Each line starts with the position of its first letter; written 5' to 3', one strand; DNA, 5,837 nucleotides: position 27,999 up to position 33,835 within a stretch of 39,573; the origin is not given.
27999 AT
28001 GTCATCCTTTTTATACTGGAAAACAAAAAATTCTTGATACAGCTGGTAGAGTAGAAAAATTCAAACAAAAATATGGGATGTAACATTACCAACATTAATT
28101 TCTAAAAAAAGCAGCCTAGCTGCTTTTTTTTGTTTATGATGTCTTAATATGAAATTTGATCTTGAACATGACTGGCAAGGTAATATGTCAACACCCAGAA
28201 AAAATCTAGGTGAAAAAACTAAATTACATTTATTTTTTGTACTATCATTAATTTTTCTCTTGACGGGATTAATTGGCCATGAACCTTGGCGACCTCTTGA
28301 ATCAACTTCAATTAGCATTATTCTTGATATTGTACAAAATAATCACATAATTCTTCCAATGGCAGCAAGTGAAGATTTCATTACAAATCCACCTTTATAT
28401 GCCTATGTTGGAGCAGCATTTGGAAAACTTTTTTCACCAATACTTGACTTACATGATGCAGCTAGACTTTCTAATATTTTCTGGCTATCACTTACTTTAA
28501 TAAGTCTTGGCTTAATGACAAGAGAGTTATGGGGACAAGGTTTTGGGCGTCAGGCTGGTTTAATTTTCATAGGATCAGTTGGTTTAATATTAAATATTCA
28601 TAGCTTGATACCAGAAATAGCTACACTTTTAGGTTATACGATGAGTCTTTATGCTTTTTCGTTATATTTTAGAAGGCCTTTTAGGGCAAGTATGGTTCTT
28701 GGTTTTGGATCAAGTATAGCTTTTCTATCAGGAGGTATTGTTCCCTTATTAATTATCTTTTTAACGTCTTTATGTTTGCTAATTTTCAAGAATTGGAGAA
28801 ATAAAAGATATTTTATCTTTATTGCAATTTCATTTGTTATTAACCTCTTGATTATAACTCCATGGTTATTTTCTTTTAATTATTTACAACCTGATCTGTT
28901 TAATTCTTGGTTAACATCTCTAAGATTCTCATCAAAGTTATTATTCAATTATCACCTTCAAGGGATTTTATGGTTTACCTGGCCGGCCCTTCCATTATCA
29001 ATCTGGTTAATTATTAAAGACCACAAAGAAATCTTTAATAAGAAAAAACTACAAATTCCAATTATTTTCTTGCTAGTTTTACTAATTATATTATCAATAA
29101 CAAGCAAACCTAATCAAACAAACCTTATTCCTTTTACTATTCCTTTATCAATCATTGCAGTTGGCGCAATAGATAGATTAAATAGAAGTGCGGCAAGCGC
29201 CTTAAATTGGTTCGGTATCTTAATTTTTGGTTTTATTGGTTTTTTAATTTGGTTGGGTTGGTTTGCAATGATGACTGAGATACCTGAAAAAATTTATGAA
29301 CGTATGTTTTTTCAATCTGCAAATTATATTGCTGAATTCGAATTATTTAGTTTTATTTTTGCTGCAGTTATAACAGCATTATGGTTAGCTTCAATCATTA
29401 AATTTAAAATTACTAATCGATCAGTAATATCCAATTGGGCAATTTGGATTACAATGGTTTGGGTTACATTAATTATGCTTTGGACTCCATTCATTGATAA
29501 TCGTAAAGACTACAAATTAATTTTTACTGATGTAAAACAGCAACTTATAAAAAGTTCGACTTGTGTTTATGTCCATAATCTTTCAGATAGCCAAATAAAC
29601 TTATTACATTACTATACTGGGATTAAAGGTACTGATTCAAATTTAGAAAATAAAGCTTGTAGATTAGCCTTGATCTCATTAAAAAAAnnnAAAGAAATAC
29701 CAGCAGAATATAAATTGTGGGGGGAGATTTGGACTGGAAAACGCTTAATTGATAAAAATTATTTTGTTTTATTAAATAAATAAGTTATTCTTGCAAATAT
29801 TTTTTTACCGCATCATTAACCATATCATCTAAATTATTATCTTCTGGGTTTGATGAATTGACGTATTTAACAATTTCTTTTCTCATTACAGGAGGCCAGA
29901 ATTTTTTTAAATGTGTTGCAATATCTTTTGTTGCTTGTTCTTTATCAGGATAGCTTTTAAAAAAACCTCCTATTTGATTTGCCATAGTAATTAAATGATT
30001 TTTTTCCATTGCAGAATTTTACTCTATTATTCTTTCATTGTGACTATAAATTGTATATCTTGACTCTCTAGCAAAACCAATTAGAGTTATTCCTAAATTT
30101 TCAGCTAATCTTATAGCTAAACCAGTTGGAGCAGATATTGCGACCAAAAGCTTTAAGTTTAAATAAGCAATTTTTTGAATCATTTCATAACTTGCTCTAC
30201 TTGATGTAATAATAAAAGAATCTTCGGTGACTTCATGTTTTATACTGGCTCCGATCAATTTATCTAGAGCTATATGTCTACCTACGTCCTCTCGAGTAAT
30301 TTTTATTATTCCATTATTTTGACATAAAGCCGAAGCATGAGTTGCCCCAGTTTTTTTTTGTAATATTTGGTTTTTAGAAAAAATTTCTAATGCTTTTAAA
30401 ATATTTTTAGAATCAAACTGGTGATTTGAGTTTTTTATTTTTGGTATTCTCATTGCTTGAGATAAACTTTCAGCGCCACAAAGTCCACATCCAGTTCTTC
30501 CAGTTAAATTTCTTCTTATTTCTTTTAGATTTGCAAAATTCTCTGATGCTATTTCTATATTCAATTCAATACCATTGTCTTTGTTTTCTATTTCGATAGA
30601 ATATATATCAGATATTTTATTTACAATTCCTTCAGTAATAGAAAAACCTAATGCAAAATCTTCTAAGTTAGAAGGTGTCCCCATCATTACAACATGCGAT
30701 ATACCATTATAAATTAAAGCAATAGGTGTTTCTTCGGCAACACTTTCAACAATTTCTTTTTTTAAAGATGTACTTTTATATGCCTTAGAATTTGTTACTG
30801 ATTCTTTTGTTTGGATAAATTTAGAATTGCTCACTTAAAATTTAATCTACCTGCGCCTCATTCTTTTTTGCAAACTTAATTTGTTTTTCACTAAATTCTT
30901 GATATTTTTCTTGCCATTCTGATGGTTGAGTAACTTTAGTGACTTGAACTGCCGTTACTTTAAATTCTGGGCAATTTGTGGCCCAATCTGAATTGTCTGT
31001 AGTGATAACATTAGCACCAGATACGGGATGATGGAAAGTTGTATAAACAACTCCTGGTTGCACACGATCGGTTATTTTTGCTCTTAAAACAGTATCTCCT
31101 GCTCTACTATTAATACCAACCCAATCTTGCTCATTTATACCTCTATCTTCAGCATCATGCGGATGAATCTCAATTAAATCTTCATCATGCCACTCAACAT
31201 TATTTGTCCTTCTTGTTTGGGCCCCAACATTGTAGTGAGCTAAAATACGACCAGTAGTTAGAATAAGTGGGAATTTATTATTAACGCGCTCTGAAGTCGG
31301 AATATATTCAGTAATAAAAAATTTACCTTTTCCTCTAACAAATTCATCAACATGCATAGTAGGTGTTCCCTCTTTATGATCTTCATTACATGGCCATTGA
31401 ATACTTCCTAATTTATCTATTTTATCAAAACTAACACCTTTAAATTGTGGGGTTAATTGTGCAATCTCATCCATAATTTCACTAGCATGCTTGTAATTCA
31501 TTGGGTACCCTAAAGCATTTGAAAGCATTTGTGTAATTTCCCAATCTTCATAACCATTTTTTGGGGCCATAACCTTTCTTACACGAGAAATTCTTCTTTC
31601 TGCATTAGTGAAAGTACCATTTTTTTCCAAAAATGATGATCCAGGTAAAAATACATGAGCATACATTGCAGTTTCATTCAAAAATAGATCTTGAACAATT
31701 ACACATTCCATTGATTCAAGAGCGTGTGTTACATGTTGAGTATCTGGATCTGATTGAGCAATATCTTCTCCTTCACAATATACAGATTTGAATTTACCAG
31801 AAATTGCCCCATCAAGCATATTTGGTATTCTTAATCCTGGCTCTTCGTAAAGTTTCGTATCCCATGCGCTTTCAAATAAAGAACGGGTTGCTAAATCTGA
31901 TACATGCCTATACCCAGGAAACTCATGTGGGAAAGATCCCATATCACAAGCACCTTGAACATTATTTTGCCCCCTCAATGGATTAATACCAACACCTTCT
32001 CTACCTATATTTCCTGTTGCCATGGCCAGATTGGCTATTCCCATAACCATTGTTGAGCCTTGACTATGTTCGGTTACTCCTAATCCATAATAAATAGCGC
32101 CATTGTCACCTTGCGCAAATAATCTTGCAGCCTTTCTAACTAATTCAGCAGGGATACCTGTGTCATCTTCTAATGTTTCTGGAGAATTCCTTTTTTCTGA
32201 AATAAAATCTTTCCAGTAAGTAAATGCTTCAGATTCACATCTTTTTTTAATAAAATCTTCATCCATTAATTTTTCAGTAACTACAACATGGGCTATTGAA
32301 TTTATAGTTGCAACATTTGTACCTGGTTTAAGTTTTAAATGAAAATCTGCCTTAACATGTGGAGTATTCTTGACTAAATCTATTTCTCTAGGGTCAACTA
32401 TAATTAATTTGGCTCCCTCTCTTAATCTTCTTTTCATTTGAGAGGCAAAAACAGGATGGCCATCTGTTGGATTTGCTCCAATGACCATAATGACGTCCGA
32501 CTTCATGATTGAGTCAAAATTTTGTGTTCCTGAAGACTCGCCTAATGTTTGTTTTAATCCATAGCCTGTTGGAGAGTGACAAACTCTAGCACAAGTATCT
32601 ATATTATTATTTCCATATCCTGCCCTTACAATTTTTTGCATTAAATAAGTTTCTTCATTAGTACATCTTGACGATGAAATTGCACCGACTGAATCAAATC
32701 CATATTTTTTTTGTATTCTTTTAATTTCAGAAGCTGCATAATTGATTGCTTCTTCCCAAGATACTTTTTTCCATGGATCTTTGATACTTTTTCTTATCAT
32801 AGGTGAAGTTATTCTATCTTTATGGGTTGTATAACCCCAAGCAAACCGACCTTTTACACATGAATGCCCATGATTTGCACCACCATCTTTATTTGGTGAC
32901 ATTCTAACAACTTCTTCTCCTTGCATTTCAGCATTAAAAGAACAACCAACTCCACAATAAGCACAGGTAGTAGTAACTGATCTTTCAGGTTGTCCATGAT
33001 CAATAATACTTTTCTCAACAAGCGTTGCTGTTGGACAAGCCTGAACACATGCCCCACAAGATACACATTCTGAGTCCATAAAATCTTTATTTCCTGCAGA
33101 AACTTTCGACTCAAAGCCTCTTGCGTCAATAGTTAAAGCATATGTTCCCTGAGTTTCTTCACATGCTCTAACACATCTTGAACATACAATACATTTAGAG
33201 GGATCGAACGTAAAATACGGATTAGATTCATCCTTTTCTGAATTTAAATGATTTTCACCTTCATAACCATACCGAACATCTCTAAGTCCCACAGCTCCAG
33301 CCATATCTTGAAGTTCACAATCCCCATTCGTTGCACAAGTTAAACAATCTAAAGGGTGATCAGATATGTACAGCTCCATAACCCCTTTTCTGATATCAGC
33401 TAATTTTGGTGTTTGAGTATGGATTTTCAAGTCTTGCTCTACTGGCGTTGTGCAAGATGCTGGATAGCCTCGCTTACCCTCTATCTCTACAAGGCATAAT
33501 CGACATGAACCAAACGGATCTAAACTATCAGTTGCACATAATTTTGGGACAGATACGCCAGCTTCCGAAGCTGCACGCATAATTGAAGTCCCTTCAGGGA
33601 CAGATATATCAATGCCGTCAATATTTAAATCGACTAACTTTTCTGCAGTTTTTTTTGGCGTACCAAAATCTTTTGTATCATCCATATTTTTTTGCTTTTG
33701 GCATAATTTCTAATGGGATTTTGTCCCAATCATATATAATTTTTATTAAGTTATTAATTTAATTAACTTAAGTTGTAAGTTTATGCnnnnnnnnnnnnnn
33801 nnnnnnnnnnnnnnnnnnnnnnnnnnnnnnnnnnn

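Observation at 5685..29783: Pattern: several lesions in otherwise intact cell-envelope genes, while TGA and TAA behave as ordinary stops everywhere else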

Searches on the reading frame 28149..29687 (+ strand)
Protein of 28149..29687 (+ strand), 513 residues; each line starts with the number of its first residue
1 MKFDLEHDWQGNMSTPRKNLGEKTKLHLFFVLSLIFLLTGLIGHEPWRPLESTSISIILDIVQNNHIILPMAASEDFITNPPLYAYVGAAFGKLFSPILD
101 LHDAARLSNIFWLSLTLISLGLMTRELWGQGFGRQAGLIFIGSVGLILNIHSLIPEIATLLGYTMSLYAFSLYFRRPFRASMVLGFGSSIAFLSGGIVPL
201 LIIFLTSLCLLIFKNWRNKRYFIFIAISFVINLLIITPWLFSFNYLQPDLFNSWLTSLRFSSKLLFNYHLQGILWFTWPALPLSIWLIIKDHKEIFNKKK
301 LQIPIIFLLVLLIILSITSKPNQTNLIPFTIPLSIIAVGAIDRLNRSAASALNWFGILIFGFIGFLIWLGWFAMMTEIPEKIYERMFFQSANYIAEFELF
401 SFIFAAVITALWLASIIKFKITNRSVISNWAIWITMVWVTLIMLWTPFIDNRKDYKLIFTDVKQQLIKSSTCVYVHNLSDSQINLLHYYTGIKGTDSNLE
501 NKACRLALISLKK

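Call 23: search_protein_families(library=ncbifam, proteins=[window:28149-29687:+], max_evalue=0.00001)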
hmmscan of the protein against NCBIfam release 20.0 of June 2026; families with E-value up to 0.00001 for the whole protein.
window:28149-29687:+ (513 aa): 0 families

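Call 25: search_protein_families(library=pfam, proteins=[window:28149-29687:+], max_evalue=0.01)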
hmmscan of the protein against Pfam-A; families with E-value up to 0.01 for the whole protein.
window:28149-29687:+ (513 aa): 0 families

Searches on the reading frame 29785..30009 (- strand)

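Call 23: search_protein_families(library=ncbifam, proteins=[window:29785-30009:-], max_evalue=0.00001)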
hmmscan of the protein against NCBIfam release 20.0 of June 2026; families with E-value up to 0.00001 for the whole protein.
window:29785-30009:- (74 aa): 0 families

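Call 25: search_protein_families(library=pfam, proteins=[window:29785-30009:-], max_evalue=0.01)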
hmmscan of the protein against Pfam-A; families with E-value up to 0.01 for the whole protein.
window:29785-30009:- (74 aa): 1 family
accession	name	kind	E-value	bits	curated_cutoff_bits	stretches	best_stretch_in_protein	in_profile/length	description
PF11390.13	FdsD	-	9.3e-25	87.2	27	1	5-68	1-61/61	NADH-dependant formate dehydrogenase delta subunit FdsD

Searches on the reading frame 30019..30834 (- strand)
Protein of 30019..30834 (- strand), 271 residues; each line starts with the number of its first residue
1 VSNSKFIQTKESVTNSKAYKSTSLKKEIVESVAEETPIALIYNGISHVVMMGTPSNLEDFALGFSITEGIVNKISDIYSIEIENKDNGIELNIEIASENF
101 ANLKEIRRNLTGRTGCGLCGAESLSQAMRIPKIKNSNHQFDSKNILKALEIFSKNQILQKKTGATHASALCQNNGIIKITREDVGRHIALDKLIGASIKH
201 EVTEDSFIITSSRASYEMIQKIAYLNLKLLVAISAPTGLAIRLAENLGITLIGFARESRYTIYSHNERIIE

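Call 24: search_protein_families(library=ncbifam, proteins=[window:30019-30834:-], max_evalue=0.00001)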
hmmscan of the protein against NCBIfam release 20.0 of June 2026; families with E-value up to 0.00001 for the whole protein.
window:30019-30834:- (271 aa): 2 families
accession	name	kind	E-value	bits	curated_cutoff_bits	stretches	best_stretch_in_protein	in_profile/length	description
TIGR00129.1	fdhD_narQ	equivalog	2.8e-70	236.4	140.9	1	30-270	3-236/237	formate dehydrogenase accessory sulfurtransferase FdhD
NF001943.0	PRK00724.1-2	equivalog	9.8e-58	195.3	269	1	21-269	15-272/274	formate dehydrogenase accessory sulfurtransferase FdhD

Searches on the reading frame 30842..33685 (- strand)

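Call 24: search_protein_families(library=ncbifam, proteins=[window:30842-33685:-], max_evalue=0.00001)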
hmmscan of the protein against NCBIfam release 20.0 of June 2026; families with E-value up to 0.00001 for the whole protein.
window:30842-33685:- (947 aa): 33 families (the best 25 are shown)
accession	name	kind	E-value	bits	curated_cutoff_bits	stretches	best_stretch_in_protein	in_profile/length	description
TIGR01591.1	Fdh-alpha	equivalog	3.4e-280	930.9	666.25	1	239-915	1-672/672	formate dehydrogenase subunit alpha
NF047855.1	AssmNtatRedNasC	equivalog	1.5e-137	459.8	1100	1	231-916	15-707/708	assimilatory nitrate reductase catalytic subunit NasC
TIGR01973.1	NuoG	equivalog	1.9e-103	347.3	470.05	1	21-721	2-606/606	NADH-quinone oxidoreductase subunit NuoG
NF005895.0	PRK07860.1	equivalog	4.7e-95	319.3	802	1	8-746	8-679/811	NADH-quinone oxidoreductase subunit G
NF041323.1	Nitr_red_NasA_Halo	equivalog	9.4e-83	278.9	1000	1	244-915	3-672/673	assimilatory nitrate reductase NasA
NF010055.0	PRK13532.1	equivalog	9.9e-75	252.3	904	3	199-484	5-292/830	nitrate reductase catalytic subunit NapA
TIGR01701.1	Fdhalpha-like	subfamily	4.3e-70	236.8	582.15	1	289-916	97-742/744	FdhF/YdeP family oxidoreductase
TIGR01706.1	NAPA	equivalog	2.5e-69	234.5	930.55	3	200-484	5-292/830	periplasmic nitrate reductase subunit alpha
NF040763.1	FeFe_hydrog_A6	exception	1.1e-63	215.6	765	1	18-228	1-211/571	NADH-dependent [FeFe] hydrogenase, group A6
TIGR01553.1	formate-DH-alph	equivalog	8.2e-63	212.5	814.2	3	237-485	45-306/1009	formate dehydrogenase-N subunit alpha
NF005745.0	PRK07569.1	equivalog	5.7e-56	189.5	333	1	18-226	4-211/238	bidirectional hydrogenase complex protein HoxU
NF041513.1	formate_DH_Act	exception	1.3e-53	182.2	1400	3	233-481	39-293/1067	formate dehydrogenase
TIGR02166.1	dmsA_ynfE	subfamily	2e-49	168.4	777.7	2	206-708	11-539/794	DMSO/selenate family reductase complex A subunit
NF006305.0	PRK08493.1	equivalog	4.6e-49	167.2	591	1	18-477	2-451/819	NADH-quinone oxidoreductase subunit G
NF012032.0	PRK15488.1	equivalog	6.3e-49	166.6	694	2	199-564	5-359/759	thiosulfate reductase PhsA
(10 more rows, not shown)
